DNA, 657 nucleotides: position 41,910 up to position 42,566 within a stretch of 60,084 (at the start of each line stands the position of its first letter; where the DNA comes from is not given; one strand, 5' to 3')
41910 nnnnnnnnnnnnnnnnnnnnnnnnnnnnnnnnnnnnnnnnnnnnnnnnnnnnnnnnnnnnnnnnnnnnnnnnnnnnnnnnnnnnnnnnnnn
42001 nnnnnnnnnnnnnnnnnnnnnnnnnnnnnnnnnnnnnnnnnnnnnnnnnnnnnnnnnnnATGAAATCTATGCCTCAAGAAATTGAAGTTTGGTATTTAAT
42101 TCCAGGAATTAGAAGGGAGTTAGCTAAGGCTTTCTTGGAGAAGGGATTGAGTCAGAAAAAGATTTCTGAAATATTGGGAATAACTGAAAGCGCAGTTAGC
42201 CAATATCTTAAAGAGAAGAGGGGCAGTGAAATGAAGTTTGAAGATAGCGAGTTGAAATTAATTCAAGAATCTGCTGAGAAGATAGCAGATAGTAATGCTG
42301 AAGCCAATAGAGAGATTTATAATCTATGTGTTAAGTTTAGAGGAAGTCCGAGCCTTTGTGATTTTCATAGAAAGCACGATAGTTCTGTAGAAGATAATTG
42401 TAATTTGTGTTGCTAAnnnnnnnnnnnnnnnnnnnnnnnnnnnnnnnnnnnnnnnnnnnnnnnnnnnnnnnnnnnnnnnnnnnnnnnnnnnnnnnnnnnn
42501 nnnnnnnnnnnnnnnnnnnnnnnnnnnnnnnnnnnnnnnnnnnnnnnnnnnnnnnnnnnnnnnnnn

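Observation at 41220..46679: Identical 14-bp palindromic box between TATA box and start codon of three transcription units: a putative Fe-S/oxidative-stress regulon with an autoregulated Cys-rich HTH regulator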

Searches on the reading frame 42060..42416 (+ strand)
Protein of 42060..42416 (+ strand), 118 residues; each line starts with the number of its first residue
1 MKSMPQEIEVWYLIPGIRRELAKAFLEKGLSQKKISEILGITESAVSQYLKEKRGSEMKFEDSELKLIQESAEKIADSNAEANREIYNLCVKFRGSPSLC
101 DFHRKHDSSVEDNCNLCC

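Call 7: search_protein_families(library=pfam, proteins=[window:42060-42416:+], max_evalue=0.01)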
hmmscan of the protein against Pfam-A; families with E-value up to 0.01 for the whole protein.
window:42060-42416:+ (118 aa): 11 families
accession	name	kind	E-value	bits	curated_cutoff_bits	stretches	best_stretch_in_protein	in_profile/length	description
PF01381.28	HTH_3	-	2.5e-05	24.6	23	1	22-54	2-34/55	Helix-turn-helix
PF13384.12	HTH_23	-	6.5e-05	23.1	24.6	1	18-52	7-40/50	Homeodomain-like domain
PF08281.18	Sigma70_r4_2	-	0.00021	21.3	25.7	1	28-51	25-48/54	Sigma-70, region 4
PF04545.22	Sigma70_r4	-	0.00022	21.1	24.1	1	24-51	16-42/50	Sigma-70, region 4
PF13412.12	HTH_24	-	0.00048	20.1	21.9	1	29-52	17-40/48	Winged helix-turn-helix DNA-binding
PF04814.19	HNF-1_N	-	0.00065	20.6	29.7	1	22-59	126-162/175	Hepatocyte nuclear factor 1 (HNF-1), N terminus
PF01022.26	HTH_5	-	0.0014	18.9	22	1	18-51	4-37/47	Bacterial regulatory protein, arsR family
PF03683.19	UPF0175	-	0.0021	18.1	27.9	1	22-65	26-69/75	Uncharacterised protein family (UPF0175)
PF00196.25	GerE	-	0.0045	17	23.5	1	26-51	14-39/57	Bacterial regulatory proteins, luxR family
PF14747.11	DUF4473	-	0.009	16.9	25.9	0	20-91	6-75/78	Domain of unknown function (DUF4473)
PF13518.12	HTH_28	-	0.009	16.5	25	0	18-51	2-34/52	Helix-turn-helix domain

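Call 8: search_protein_families(library=ncbifam, proteins=[window:42060-42416:+], max_evalue=0.01)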
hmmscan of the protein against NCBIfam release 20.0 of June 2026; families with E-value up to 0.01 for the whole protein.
window:42060-42416:+ (118 aa): 7 families
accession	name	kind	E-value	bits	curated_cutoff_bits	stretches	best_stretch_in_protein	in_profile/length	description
TIGR02937.1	sigma70-ECF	superfamily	3.5e-05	23.5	42.9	1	19-52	123-156/165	sigma-70 family RNA polymerase sigma factor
NF038310.1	lysogeny_AimR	equivalog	0.00043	19.4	70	1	27-70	7-47/365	AimR family lysis-lysogeny pheromone receptor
NF040595.1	HTH_Cbp1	equivalog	0.0014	18.5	140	1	27-106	60-133/135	CRISPR DNA repeat-binding protein Cbp1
TIGR02479.1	FliA_WhiG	subfamily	0.0019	18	189.6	1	25-51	187-213/224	FliA/WhiG family RNA polymerase sigma factor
NF005413.0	PRK06986.1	subfamily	0.0062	16.4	201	1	26-52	201-227/241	RNA polymerase sigma factor FliA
NF007408.0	PRK09943.1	equivalog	0.0069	16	211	1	19-53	10-44/185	HTH-type transcriptional regulator PuuR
TIGR03830.1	CxxCG_CxxCG_HTH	subfamily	0.007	16.2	61.8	0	28-53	77-102/127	type II TA system antitoxin MqsA family protein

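Call 9: find_homologous_proteins(query=window:42060-42416:+, max_evalue=0.001)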
Query window:42060-42416:+ (118 aa): 313 proteins with E <= 0.001 among 320 candidates; the best 120 are listed.
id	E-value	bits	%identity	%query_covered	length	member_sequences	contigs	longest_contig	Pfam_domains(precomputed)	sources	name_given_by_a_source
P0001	1.6e-69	249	100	97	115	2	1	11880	PF01381.29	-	-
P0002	3.3e-63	229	89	100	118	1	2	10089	-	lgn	-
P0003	1.4e-58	214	81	100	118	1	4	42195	-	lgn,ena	-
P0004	7.0e-53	195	76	100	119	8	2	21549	-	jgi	-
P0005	1.2e-52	195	76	100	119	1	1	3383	-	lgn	-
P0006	1.9e-52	194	78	97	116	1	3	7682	-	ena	-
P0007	8.5e-52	192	75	97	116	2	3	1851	-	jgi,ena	-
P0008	9.8e-52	192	75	97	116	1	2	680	-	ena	-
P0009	1.5e-51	191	74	97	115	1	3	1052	PF13384.13,PF01381.29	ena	-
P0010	1.3e-50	188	73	100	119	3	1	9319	-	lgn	-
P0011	3.8e-49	183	71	100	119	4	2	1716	-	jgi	-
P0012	2.1e-48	181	72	97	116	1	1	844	PF04814.20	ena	-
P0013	3.9e-48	180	69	100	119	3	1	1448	-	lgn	-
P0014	4.7e-48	180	70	97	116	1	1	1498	-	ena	-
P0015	1.1e-47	179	69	100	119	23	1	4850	PF04814.20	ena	-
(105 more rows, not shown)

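Call 14: search_solved_structures(query=A1, max_evalue=1, show_alignments=2)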
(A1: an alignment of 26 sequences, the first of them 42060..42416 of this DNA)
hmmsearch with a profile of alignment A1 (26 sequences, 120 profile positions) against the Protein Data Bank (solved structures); distinct sequences matched with E-value up to 1: 11.
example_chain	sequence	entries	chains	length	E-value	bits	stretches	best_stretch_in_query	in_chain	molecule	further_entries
2zkz_A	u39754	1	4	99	0.013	18.8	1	18-67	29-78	Transcriptional repressor pagR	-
28tn_A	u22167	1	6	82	0.062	16.6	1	29-75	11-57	lambda repressor-like protein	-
3iv1_A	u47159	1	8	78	0.1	15.9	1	45-112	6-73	Tumor susceptibility gene 101 protein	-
5ui2_A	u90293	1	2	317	0.37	14.1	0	26-58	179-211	Orange carotenoid-binding protein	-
2pij_A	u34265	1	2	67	0.52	13.6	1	32-65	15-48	Prophage Pfl 6 Cro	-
1l4a_C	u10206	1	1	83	0.64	13.3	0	58-97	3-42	S-SNAP25 fusion protein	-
9wsf_A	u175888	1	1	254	0.7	13.2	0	21-52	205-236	RNA polymerase sigma factor FliA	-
9wsm_F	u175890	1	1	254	0.72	13.2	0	21-52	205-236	RNA polymerase sigma factor FliA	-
2d3e_A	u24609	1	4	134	0.76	13.1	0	54-114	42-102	General control protein GCN4 and Tropomyosin 1 alpha chain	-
1rzs_A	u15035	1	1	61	0.77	13.1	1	26-52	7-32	Regulatory protein cro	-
5low_D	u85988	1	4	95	0.92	12.8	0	56-95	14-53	Synaptosomal-associated protein 25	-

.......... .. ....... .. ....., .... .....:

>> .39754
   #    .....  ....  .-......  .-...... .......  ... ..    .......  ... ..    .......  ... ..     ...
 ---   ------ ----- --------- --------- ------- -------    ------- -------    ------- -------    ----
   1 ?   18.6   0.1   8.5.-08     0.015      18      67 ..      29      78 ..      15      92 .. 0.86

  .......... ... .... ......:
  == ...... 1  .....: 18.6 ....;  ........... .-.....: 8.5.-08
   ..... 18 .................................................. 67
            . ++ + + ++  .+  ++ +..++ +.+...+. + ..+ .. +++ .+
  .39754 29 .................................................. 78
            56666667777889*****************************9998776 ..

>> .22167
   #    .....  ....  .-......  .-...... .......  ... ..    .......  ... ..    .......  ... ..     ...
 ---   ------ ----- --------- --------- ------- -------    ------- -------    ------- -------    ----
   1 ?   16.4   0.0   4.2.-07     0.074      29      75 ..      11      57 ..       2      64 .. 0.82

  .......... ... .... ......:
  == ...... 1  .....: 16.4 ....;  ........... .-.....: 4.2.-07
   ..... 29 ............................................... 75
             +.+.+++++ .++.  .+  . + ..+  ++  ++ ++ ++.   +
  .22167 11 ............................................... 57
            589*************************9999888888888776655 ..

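Call 16: find_related_loci(query=A1, collection=genome_contigs, flank=10000)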
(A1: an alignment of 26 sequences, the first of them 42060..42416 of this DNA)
Query A1 (118 aa) in genome_contigs; peptide patterns used: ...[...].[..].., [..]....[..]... (x = any residue, [..] = any of these).
568 stretches matched a pattern; 517 encode a relative of the query (tblastn E <= 1e-3); the best 80 are kept; 80 distinct loci.
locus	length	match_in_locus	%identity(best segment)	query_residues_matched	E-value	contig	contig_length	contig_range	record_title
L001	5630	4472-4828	75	1-118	1e-56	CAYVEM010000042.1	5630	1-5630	MAG TPA_asm: Candidatus Woesearchaeota archaeon isolate SRP092902_co1_24 genome assembly, contig: NODE_29464_length_5630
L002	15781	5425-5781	72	1-118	6e-56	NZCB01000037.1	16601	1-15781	MAG: Candidatus Pacearchaeota archaeon isolate ARS1285 MHASMcontig_658627, whole genome shotgun sequence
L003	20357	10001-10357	66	1-118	3e-52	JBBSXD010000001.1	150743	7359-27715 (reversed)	MAG: Nanoarchaeota archaeon isolate H51-bin082_1 H51_bin082_1_000000000001, whole genome shotgun sequence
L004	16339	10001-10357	61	1-118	6e-45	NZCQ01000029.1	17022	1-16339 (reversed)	MAG: Candidatus Pacearchaeota archaeon isolate ARS1180 MHASMcontig_649792, whole genome shotgun sequence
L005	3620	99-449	59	1-117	4e-44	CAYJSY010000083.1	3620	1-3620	MAG TPA_asm: Candidatus Woesearchaeota archaeon isolate ERP125453_co1_19 genome assembly, contig: NODE_36650_length_3620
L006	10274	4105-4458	60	1-117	1e-43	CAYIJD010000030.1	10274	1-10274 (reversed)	MAG TPA_asm: Candidatus Woesearchaeota archaeon isolate ERP119705_co24_1047 genome assembly, contig: NODE_9217_length_10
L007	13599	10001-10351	58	1-117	2e-43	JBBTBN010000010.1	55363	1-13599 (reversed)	MAG: Nanoarchaeota archaeon isolate H52-bin015_1 H52_bin015_1_000000000010, whole genome shotgun sequence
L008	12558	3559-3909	57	2-117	7e-43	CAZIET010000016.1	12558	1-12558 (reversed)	MAG TPA_asm: Candidatus Woesearchaeota archaeon isolate SRP269290_co7_543 genome assembly, contig: NODE_2372_length_1255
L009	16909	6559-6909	56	2-117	1e-41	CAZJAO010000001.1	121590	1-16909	MAG TPA_asm: Candidatus Woesearchaeota archaeon isolate binchicken_co241_373 genome assembly, contig: NODE_130_length_12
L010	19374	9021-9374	55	1-117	9e-42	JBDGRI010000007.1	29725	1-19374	MAG: Candidatus Pacearchaeota archaeon isolate DAL-Ass_45_63C1R DAL-Ass_45_63C1R_7, whole genome shotgun sequence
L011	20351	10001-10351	57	2-117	2e-41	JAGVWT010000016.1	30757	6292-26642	Candidatus Pacearchaeota archaeon isolate RIFCSPHIGHO2_02_FULL_33_14 rifcsphigho2_02_scaffold_1924, whole genome shotgun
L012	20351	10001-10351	53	2-117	3e-40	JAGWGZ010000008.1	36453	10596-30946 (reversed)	MAG: Nanoarchaeota archaeon isolate REEA64 REEA64-150_1725, whole genome shotgun sequence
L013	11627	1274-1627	53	1-117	2e-40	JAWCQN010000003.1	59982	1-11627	MAG: Candidatus Pacearchaeota archaeon isolate JZ-2_201901_bins_85 JZ-2_201901_bins_85_scaffold_3, whole genome shotgun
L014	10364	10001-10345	57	4-117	3e-40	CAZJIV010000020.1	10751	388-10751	MAG TPA_asm: Candidatus Woesearchaeota archaeon isolate binchicken_co150_352 genome assembly, contig: NODE_14933_length_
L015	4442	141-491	53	2-117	8e-40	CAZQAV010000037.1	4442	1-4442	MAG TPA_asm: Candidatus Woesearchaeota archaeon isolate SRP077602_co2_334 genome assembly, contig: NODE_29204_length_444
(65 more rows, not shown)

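Call 22: predict_structure(alignment_id=A1)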
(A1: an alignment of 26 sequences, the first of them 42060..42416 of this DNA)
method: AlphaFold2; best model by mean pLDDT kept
length: 118 residues; sequences in the alignment: 26
mean_pLDDT: 90.1   pTM: 0.85
mean pLDDT of the five models: 90.1, 89.7, 89.1, 88.0, 85.1
residues with pLDDT >= 90: 74; 70-90: 38; 50-70: 5; < 50: 1
segments of 3 or more residues with pLDDT < 50: none
pLDDT, mean of each block of 10 residues (from residue 1): 73 95 97 97 97 89 97 93 96 88 83 72
secondary structure, 60 per line:
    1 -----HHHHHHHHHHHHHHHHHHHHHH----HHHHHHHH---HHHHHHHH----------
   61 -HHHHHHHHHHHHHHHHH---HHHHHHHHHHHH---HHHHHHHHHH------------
elements in order: H6-27 H32-39 H43-50 H62-78 H82-93 H97-106

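Call 26: fold_search(model_id=the predicted structure, library=pdb)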
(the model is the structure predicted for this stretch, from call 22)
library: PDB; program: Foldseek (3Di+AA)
matches with E <= 10: 233; with E <= 0.001: 0
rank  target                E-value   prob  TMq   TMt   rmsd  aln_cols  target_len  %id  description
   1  3zh9                  6.9e-01  0.69  0.32  0.12   9.0        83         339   23  Bacillus subtilis DNA clamp loader delta protein (YqeN) (released 2013-04-03)
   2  8tac_B                1.4e+00  0.47  0.28  0.47   6.9        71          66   25  Designed DNA binding protein (released 2024-08-28)
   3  4i6u_D                1.4e+00  0.44  0.30  0.44   9.2        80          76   18  Crystal Structure of a Y37F mutant of the Restriction-Modification Controller Protein C.Esp1396I (released 2013-11-13)
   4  8dtq_A                1.8e+00  0.33  0.34  0.42   9.0        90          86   14  Crystal Structure of Staphylococcus aureus pSK41 Cop (released 2023-08-02)
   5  7bhy_C                1.9e+00  0.84  0.27  0.54   2.0        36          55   30  DNA-binding domain of DeoR in complex with the DNA operator (released 2021-11-10)
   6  8tac_A                1.9e+00  0.30  0.29  0.45   6.8        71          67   24  Designed DNA binding protein (released 2024-08-28)
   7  1vz0_B                1.9e+00  0.18  0.25  0.17  11.5        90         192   17  Chromosome segregation protein Spo0J from Thermus thermophilus (released 2004-07-19)
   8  8qnl_A                1.9e+00  0.13  0.30  0.28  15.6       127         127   16  Structure of the toxin-antitoxin NatRT complex from Pseudomonas aeruginosa (released 2024-10-02)
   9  2ao9_I                1.9e+00  0.12  0.26  0.29  12.8       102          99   13  Structural Genomics, The crystal structure of a Phage protein (phBC6A51) from Bacillus cereus ATCC 14579 (released 2005-09-27)
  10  2b5a_C                2.0e+00  0.30  0.32  0.43   7.7        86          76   22  C.BclI, Control Element of the BclI Restriction-Modification System (released 2006-01-03)
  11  2b5a_B                2.1e+00  0.30  0.33  0.45   7.6        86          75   22  C.BclI, Control Element of the BclI Restriction-Modification System (released 2006-01-03)
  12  8qnl_B                2.1e+00  0.23  0.30  0.31  11.0        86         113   19  Structure of the toxin-antitoxin NatRT complex from Pseudomonas aeruginosa (released 2024-10-02)
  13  8q4d_A                2.1e+00  0.15  0.29  0.10  22.1       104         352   16  IstA-IstB(E167Q) Strand Transfer Complex (released 2024-07-10)
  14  1r71_D                2.1e+00  0.13  0.25  0.26  12.8       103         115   12  Crystal Structure of the DNA binding domain of KorB in complex with the operator DNA (released 2004-06-01)
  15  3clc_A                2.2e+00  0.30  0.30  0.44   9.6        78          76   19  Crystal Structure of the Restriction-Modification Controller Protein C.Esp1396I Tetramer in Complex with its Natural 3 (released 2008-07-29)
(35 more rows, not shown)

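Call 35: search_protein_representatives(alignment_id=A1)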
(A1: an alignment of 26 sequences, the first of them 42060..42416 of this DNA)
Query: 26 sequences, 120 profile positions. Proteins with E-value up to 0.001 (for the whole library): 1695; up to 1e-10: 739; up to 1e-30: 39. The best 150 are listed.
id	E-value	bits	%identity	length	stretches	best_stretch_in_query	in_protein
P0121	1.9e-48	179.7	-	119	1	4-119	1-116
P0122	2.9e-45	169.4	-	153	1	2-119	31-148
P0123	3.5e-45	169.1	-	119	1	4-119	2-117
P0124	1.5e-43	163.9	-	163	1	3-119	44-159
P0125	2.1e-43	163.4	-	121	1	4-119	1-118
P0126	3.1e-42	159.6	-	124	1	1-119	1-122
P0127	6.9e-41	155.3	-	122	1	3-118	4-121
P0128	2.2e-40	153.6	-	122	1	2-119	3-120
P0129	2.5e-40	153.5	-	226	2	1-102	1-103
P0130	4.9e-39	149.3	-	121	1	3-119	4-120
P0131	2.3e-36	140.7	-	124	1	1-119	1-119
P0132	5.5e-36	139.5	-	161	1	3-119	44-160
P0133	1.1e-35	138.5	-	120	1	2-119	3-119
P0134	2.2e-35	137.5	-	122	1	2-119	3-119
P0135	2.3e-35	137.4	-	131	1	2-119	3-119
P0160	1.1e-30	122.4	-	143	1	1-119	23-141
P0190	1.6e-27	112.1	-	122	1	2-119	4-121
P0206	1.9e-26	108.6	-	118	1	4-119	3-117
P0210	3.4e-26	107.9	-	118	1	4-118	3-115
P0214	4.4e-26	107.5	-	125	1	2-117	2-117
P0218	7.2e-26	106.8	-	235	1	2-96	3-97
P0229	3.8e-25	104.5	-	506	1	3-119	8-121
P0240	1.1e-24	103.0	-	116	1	4-119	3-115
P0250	2.0e-24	102.2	-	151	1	3-119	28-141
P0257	5.8e-24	100.7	-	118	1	4-119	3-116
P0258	5.9e-24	100.6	-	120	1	4-119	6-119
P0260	8.0e-24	100.2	-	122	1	4-118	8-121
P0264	1.2e-23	99.7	-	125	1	4-119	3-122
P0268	1.4e-23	99.4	-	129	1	4-119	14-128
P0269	1.4e-23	99.4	-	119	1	1-119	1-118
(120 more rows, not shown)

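Call 36: list_cluster_members(proteins=[P0129, P0160, P0190, P0218, P0229, P0240, P0250, P0258, P0264, P0269])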
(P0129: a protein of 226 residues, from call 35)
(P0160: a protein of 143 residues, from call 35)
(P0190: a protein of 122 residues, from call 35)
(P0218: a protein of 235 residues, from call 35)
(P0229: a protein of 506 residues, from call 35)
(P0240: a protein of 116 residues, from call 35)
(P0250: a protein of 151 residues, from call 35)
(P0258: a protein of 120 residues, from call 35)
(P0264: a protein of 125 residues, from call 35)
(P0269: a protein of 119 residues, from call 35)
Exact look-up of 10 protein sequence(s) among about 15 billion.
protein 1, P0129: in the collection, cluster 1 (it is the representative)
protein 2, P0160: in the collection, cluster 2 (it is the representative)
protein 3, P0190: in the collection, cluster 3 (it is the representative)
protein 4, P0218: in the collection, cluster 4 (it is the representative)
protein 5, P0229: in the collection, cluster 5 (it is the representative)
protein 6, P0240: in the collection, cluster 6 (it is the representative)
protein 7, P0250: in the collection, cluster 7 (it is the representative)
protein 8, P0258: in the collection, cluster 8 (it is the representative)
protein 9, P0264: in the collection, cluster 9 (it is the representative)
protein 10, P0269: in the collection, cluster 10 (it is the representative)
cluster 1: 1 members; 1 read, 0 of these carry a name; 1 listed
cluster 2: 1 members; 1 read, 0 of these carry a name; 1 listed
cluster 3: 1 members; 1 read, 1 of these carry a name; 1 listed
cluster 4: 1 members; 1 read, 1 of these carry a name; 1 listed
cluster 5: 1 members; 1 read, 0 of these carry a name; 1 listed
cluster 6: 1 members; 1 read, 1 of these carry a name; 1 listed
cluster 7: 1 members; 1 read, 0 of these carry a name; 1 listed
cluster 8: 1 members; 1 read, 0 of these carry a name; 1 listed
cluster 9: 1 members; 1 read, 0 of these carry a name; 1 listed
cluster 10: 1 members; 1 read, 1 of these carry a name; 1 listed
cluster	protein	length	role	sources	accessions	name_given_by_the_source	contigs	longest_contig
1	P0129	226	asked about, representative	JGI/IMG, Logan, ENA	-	-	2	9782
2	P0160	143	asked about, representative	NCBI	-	-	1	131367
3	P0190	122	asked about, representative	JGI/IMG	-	predicted transcriptional regulator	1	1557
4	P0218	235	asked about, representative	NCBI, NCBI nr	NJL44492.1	MAG: hypothetical protein HC945_04245 [Nitrosarchaeum sp.] | hypothetical protein [Nitrosarchaeum sp.]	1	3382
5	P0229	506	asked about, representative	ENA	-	-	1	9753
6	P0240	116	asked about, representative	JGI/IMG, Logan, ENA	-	hypothetical protein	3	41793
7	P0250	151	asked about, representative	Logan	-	-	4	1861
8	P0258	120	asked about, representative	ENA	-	-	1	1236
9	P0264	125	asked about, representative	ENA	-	-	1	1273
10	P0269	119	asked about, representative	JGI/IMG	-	uncharacterized protein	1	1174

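Call 63: find_encoding_contigs(protein=P0257, flank=5000, max_places=4)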
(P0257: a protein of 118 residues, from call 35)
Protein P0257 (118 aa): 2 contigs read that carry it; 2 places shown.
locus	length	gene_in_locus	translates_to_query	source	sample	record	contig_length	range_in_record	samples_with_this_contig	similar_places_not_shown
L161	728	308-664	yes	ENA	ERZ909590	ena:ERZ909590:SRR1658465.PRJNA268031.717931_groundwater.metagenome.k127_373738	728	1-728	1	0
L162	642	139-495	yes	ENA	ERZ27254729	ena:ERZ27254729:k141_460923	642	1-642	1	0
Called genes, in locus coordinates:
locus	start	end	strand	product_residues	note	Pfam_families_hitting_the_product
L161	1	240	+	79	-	?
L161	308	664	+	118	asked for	-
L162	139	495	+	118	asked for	-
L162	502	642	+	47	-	?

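Call 64: find_encoding_contigs(protein=P0240, flank=6000, max_places=2)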
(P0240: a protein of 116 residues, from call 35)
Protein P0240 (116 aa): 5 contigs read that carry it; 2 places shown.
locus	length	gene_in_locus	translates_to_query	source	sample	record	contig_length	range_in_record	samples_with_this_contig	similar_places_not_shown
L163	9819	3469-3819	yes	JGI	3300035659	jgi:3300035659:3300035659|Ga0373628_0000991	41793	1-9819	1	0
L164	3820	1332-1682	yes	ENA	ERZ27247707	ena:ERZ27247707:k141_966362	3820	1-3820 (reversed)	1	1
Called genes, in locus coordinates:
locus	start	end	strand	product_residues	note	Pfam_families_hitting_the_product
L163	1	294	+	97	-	?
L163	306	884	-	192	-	PF01163:RIO1 (weak), PF01636:APH (faint), PF06293:Kdo (faint), PF00069:Pkinase (weak)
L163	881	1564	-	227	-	PF02457:DAC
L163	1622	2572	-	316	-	PF00814:TsaD, PF22521:HypF_C_2 (weak)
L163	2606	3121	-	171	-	PF02572:CobA_CobO_BtuR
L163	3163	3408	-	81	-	PF08984:DUF1858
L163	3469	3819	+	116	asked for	-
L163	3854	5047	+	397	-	PF00266:Aminotran_5, PF01041:DegT_DnrJ_EryC1, PF01212:Beta_elim_lyase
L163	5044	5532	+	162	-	PF01592:NifU_N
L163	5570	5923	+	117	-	PF25443:ANG-1 (faint)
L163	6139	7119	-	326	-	PF03773:ArsP_1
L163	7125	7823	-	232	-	PF02683:DsbD_TM, PF13386:DsbD_2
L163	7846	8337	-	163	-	-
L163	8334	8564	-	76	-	PF13192:Thioredoxin_3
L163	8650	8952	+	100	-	PF12840:HTH_20 (faint), PF01022:HTH_5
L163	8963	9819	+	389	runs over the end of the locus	PF11139:SfLAP (weak)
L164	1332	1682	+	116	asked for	-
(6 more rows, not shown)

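Call 65: find_encoding_contigs(protein=P0260, flank=6000, max_places=2)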
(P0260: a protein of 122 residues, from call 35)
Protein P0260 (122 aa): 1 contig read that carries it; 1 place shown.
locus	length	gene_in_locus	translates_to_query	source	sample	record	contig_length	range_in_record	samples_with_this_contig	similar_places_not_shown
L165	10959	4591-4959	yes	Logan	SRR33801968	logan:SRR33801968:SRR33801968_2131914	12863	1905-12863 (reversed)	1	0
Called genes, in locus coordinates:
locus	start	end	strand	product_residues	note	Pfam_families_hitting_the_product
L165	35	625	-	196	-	PF22175:Ogg-HhH (weak)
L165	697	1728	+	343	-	PF00493:MCM (faint), PF01078:Mg_chelatase (weak), PF05496:RuvB_N (faint), PF07726:AAA_3, PF07728:AAA_5, PF00158:Sigma54_activat, PF01078:Mg_chelatase, PF17863:AAA_lid_2, +4 more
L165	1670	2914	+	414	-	PF01882:DUF58 (faint), PF00092:VWA, PF13519:VWA_2, PF13768:VWA_3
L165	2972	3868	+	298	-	PF04055:Radical_SAM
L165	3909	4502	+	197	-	PF00149:Metallophos, PF12850:Metallophos_2, PF14582:Metallophos_3 (weak)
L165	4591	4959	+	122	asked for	-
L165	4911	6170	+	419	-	PF01053:Cys_Met_Meta_PP (weak), PF00266:Aminotran_5, PF01041:DegT_DnrJ_EryC1 (weak), PF01212:Beta_elim_lyase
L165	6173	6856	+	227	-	PF01592:NifU_N, PF04324:Fer2_BFD (weak)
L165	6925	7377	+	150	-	PF27806:HxsD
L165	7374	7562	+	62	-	-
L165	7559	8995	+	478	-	PF04055:Radical_SAM, PF13353:Fer4_12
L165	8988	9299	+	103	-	-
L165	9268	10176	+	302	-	-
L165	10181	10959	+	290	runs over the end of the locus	PF04055:Radical_SAM, PF13353:Fer4_12 (weak)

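Call 66: find_encoding_contigs(protein=P0210, flank=6000, max_places=2)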
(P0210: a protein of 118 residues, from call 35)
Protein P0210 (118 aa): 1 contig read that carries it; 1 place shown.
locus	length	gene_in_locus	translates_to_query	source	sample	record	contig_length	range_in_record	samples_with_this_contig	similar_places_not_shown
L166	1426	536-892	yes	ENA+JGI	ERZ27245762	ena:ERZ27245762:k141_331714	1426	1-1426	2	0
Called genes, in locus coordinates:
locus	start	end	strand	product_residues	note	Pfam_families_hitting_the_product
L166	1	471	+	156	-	?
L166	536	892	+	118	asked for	-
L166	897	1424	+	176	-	?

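Call 71: find_encoding_contigs(protein=P0268, flank=6000, max_places=2)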
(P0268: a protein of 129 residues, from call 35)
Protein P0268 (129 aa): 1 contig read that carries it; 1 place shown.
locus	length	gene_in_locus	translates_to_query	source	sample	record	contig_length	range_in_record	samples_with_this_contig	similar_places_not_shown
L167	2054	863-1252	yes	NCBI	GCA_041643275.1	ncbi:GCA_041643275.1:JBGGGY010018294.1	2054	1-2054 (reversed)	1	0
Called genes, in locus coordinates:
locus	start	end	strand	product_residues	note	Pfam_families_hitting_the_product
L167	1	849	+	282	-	?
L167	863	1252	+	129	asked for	-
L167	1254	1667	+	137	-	PF00293:NUDIX, PF14815:NUDIX_4 (weak)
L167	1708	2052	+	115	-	?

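Call 72: find_encoding_contigs(protein=P0214, flank=6000, max_places=2)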
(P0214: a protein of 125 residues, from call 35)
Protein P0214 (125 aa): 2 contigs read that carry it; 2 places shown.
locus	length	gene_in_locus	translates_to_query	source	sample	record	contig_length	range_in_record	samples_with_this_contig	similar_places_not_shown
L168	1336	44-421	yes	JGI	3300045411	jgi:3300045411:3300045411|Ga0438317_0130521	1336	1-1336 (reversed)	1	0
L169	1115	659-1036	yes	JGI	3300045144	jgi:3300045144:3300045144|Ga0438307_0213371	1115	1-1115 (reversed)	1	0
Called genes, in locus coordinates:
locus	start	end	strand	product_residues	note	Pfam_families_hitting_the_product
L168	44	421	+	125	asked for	-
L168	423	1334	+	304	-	?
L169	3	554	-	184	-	?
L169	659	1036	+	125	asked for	-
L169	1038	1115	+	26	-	?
